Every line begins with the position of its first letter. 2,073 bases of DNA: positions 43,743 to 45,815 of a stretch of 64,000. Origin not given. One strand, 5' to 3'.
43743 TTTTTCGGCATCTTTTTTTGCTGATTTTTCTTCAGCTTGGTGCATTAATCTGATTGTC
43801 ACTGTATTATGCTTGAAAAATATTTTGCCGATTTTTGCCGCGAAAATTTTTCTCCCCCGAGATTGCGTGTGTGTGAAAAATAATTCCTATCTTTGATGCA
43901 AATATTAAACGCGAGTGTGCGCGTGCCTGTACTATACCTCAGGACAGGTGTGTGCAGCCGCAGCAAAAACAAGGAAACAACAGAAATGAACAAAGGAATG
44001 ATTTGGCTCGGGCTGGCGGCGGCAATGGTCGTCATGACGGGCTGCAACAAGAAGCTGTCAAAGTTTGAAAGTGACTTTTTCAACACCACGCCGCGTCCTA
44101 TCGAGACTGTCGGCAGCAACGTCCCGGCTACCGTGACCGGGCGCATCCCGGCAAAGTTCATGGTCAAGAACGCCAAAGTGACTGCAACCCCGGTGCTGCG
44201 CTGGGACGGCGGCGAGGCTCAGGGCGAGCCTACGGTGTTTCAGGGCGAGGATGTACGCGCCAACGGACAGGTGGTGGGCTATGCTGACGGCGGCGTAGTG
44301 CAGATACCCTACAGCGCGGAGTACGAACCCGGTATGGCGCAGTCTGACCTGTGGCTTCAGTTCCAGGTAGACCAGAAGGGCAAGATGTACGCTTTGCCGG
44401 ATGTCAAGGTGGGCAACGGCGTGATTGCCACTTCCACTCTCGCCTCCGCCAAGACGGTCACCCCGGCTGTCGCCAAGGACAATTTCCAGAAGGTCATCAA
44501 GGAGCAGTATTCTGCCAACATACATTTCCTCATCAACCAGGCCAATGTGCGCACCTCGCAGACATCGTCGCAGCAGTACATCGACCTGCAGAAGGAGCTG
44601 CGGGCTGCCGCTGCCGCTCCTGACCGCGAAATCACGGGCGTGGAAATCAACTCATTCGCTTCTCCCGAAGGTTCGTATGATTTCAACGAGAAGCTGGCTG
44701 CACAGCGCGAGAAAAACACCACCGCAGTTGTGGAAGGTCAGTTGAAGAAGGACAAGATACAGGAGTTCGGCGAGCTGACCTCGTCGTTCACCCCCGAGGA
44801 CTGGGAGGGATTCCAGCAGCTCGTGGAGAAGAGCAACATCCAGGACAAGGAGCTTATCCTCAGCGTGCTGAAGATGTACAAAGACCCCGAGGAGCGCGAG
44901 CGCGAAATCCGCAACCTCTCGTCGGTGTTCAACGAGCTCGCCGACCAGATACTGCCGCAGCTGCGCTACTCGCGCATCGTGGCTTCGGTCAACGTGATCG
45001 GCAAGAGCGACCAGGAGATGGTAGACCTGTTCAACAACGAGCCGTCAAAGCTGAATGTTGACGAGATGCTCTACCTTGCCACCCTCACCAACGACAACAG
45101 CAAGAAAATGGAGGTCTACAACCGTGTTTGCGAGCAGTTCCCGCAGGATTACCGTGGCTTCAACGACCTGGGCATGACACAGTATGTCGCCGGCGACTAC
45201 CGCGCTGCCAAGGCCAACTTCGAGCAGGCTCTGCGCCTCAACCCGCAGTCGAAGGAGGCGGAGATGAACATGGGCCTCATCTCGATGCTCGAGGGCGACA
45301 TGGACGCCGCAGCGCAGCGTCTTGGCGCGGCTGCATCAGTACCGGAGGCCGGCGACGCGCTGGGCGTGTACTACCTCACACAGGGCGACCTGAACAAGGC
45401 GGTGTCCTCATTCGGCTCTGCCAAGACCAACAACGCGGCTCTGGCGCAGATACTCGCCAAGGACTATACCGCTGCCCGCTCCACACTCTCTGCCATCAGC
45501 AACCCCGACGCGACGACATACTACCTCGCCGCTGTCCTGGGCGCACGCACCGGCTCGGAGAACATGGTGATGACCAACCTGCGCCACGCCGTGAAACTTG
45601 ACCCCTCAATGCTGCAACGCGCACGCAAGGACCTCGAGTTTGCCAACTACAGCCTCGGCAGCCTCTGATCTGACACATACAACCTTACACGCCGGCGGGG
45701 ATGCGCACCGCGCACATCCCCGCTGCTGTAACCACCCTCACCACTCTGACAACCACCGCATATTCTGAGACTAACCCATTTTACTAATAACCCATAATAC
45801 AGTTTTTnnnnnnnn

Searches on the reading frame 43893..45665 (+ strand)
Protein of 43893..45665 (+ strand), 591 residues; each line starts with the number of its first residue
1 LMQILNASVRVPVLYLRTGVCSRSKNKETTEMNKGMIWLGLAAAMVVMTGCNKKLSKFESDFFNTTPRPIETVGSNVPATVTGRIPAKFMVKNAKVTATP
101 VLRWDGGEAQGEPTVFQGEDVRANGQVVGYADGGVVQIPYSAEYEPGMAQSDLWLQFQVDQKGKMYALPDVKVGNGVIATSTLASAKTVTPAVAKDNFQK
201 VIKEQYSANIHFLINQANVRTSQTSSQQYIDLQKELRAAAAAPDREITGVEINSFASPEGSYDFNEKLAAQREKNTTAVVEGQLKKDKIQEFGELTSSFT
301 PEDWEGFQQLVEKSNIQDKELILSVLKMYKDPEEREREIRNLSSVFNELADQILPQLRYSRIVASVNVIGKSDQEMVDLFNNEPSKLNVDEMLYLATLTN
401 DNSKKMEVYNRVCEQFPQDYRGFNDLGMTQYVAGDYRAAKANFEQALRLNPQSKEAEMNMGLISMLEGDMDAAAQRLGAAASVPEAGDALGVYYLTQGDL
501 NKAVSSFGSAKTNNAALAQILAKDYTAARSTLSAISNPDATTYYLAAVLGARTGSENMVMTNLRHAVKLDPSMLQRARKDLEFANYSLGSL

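Call 72: search_protein_families(library=pfam, proteins=[window:43893-45665:+], max_evalue=0.001)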
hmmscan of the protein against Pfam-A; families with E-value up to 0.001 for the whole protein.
window:43893-45665:+ (591 aa): 9 families
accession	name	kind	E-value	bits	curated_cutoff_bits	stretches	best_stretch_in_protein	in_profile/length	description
PF00515.34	TPR_1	-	3.3e-08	33.4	27.8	1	421-452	2-33/34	Tetratricopeptide repeat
PF13181.12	TPR_8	-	4e-08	33.2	25.7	0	425-452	6-33/34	Tetratricopeptide repeat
PF13432.12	TPR_16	-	6e-08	33.4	32.7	1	425-481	2-57/65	Tetratricopeptide repeat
PF07719.23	TPR_2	-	2.3e-07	30.8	27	1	422-452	3-33/34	Tetratricopeptide repeat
PF13428.12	TPR_14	-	1.4e-06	28.8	23.5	0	426-460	7-41/44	Tetratricopeptide repeat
PF14559.12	TPR_19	-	1.9e-06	28.5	25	1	433-480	4-51/68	Tetratricopeptide repeat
PF13371.12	TPR_9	-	6.1e-06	26.6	35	1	400-458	9-67/73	Tetratricopeptide repeat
PF23914.1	TPR_CcmH_CycH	-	2.7e-05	24.5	42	0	415-478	45-111/158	Cytochrome c-type biogenesis protein H TPR domain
PF13414.12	TPR_11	-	0.00086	19.4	26.8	0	434-463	8-37/42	TPR repeat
